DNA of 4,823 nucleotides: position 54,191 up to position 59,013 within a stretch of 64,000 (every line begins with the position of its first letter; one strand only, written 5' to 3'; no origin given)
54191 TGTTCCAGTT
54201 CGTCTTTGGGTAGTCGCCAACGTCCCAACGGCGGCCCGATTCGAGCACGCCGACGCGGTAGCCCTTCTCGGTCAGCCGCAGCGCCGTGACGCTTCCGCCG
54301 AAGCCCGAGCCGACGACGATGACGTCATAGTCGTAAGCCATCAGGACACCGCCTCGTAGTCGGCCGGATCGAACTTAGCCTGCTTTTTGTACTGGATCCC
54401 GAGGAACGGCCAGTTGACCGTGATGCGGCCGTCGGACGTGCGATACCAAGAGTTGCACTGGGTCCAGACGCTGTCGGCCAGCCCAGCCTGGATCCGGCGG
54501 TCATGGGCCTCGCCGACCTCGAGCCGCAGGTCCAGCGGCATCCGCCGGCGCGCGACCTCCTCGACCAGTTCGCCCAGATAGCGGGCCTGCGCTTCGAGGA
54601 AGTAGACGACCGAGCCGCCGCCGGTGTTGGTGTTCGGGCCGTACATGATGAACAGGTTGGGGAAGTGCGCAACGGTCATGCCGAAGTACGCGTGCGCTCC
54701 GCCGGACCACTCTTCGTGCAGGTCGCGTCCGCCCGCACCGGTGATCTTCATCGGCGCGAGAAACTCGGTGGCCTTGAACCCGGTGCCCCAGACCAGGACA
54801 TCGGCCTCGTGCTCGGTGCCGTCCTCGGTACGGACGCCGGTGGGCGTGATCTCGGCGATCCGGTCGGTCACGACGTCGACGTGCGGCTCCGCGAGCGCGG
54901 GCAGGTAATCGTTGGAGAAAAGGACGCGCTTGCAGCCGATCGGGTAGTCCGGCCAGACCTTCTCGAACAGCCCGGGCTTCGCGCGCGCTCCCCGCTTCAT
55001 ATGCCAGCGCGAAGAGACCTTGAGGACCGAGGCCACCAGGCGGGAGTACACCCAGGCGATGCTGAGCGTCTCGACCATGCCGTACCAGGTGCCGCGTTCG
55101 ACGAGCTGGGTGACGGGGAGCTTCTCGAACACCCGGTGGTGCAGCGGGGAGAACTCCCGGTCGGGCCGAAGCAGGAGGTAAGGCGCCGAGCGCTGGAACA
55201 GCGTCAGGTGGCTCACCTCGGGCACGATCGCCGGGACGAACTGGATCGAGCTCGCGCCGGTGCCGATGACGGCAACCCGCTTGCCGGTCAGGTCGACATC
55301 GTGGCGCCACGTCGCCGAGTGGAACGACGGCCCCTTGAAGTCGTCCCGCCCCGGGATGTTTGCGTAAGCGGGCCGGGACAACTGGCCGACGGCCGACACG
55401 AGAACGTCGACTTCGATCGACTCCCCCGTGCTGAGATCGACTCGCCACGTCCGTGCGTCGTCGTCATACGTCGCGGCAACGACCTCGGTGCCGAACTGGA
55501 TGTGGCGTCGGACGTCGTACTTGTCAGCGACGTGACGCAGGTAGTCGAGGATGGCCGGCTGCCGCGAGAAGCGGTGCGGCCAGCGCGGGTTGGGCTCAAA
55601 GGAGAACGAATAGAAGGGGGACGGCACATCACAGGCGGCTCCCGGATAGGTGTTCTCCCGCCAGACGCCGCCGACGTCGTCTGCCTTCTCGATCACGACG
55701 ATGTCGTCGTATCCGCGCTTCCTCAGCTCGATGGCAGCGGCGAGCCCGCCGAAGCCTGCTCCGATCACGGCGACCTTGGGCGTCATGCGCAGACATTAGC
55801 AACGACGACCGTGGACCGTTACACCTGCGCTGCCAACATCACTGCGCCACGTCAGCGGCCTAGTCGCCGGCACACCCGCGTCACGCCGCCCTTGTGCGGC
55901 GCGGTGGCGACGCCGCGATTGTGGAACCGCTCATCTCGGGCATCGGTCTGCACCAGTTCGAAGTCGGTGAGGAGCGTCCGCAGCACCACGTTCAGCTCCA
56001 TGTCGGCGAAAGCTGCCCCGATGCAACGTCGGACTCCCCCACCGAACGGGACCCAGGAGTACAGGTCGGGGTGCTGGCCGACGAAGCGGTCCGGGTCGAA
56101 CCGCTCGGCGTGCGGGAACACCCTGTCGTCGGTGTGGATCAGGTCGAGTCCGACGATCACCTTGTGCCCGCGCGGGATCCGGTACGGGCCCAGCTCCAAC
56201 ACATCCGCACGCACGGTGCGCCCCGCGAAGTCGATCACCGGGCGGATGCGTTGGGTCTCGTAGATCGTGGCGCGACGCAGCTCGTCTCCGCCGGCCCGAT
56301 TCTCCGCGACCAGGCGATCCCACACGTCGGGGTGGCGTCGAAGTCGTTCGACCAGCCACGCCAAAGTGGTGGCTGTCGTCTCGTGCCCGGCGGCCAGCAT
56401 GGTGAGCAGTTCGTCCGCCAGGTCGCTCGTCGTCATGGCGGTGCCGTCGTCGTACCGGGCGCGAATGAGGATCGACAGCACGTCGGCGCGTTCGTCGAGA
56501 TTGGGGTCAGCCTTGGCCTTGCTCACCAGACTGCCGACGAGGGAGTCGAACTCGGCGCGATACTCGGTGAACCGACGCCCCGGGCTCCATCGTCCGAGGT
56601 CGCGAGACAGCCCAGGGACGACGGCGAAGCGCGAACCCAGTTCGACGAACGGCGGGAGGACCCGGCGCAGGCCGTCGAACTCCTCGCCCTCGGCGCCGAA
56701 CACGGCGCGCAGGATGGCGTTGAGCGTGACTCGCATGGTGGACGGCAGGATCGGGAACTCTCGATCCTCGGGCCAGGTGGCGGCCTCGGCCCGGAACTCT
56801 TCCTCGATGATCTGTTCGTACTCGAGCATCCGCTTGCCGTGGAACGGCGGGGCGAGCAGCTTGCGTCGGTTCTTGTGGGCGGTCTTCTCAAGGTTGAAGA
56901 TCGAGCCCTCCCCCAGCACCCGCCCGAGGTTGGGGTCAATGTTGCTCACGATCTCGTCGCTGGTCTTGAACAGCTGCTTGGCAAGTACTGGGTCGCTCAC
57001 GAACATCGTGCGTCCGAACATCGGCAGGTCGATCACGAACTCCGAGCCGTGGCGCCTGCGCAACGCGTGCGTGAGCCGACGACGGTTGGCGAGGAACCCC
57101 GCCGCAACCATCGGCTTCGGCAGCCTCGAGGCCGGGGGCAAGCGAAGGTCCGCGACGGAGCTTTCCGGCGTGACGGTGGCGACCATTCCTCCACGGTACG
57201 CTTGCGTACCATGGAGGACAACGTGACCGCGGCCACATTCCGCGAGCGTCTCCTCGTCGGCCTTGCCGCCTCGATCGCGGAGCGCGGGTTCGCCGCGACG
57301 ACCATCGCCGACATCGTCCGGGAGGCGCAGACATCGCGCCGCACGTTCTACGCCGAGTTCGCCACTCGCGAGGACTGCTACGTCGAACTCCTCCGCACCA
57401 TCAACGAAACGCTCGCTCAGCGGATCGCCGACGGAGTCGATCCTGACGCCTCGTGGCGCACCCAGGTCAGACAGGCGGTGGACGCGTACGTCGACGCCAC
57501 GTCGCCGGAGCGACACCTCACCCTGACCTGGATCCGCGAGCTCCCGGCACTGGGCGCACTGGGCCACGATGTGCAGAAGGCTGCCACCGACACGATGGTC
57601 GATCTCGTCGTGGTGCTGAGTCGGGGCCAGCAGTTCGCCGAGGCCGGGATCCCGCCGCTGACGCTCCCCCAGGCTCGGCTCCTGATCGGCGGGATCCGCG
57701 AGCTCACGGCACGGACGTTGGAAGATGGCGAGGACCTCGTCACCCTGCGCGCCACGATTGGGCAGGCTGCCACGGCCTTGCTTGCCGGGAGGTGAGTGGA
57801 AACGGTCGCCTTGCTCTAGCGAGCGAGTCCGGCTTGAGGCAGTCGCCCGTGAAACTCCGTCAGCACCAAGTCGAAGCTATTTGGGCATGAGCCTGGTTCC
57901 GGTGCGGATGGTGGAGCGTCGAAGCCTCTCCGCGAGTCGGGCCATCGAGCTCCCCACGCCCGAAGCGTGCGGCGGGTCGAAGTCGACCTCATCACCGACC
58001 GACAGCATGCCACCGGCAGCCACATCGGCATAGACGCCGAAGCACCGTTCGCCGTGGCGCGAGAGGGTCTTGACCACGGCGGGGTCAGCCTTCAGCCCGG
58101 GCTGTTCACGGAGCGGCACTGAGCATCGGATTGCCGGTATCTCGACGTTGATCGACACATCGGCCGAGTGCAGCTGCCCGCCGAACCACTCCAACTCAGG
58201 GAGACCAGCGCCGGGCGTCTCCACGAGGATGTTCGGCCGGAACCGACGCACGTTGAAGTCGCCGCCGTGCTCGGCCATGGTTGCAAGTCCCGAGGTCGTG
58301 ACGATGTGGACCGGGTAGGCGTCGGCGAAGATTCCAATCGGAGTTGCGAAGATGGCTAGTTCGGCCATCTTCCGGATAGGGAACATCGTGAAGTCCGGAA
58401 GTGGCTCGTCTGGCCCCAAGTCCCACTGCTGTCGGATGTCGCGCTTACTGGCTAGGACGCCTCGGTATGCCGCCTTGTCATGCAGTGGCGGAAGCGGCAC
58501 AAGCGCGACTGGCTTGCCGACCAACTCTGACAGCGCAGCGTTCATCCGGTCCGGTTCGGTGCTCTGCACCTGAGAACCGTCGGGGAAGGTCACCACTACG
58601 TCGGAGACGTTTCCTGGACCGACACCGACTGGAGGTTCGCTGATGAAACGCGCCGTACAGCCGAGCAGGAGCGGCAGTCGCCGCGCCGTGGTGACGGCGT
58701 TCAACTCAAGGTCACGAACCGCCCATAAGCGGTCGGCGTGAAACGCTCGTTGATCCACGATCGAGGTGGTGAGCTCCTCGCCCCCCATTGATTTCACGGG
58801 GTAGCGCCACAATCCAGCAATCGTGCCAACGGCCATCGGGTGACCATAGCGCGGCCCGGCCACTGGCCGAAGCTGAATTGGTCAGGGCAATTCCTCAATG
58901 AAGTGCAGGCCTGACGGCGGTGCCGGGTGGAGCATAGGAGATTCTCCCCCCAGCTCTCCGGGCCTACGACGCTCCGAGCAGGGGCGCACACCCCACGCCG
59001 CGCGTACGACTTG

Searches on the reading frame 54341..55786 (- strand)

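Call 38: search_protein_families(library=pfam, proteins=[window:54341-55786:-], max_evalue=0.0001)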
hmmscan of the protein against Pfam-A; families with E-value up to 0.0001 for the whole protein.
window:54341-55786:- (481 aa): 10 families
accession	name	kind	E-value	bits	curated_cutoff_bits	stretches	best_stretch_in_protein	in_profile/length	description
PF00743.25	FMO-like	-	5.6e-19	68.4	22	1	4-195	3-210/532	Flavin-binding monooxygenase-like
PF07992.20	Pyr_redox_2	-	9.2e-18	65.1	26.1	1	4-200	2-174/291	Pyridine nucleotide-disulphide oxidoreductase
PF13738.12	Pyr_redox_3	-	2.9e-16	60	30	1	7-203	2-199/305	Pyridine nucleotide-disulphide oxidoreductase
PF13450.12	NAD_binding_8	-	1.6e-13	51.1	21.9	1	7-71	1-63/68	NAD(P)-binding Rossmann-like domain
PF01266.30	DAO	-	2.2e-08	34.5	27.9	1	4-40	1-37/353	FAD dependent oxidoreductase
PF00890.30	FAD_binding_2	-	6.5e-07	29.3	20.4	1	5-40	2-36/414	FAD binding domain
PF01134.28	GIDA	-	9.1e-06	25.4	22.1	0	4-41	1-38/391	Glucose inhibited division protein A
PF01593.30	Amino_oxidase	-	9.7e-06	25.5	19.8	0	13-85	2-60/443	Flavin containing amine oxidoreductase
PF13454.12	NAD_binding_9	-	2.3e-05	24.9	21.8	0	6-58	1-57/155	FAD-NAD(P)-binding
PF03486.20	HI0933_like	-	6.9e-05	22.8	50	0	4-39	2-36/244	HI0933-like protein Rossmann domain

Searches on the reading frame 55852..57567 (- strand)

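Call 38: search_protein_families(library=pfam, proteins=[window:55852-57567:-], max_evalue=0.0001)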
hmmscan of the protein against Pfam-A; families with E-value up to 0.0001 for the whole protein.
window:55852-57567:- (571 aa): 1 family
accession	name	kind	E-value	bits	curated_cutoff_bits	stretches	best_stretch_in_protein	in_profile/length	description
PF00067.27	p450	-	5.9e-56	190.6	22.8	1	164-560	24-458/462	Cytochrome P450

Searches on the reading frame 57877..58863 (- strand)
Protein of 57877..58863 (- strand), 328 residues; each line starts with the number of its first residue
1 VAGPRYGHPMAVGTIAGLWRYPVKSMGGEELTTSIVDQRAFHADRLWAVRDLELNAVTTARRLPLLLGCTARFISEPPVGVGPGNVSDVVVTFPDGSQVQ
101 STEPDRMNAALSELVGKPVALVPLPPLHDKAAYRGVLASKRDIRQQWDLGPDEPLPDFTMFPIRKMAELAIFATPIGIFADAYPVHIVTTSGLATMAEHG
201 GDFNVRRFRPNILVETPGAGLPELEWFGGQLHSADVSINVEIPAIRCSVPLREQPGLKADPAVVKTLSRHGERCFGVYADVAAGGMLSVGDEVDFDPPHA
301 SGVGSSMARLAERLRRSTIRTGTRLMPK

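Call 90: search_protein_families(library=pfam, proteins=[window:57877-58863:-], max_evalue=0.001)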
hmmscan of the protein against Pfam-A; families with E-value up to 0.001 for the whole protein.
window:57877-58863:- (328 aa): 2 families
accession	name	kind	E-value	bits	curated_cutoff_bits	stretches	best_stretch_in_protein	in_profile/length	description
PF03473.23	MOSC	-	7.2e-14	52.3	22.7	1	179-293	6-119/120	MOSC domain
PF03476.21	MOSC_N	-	8.5e-09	35.7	25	1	13-73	2-62/119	MOSC N-terminal beta barrel domain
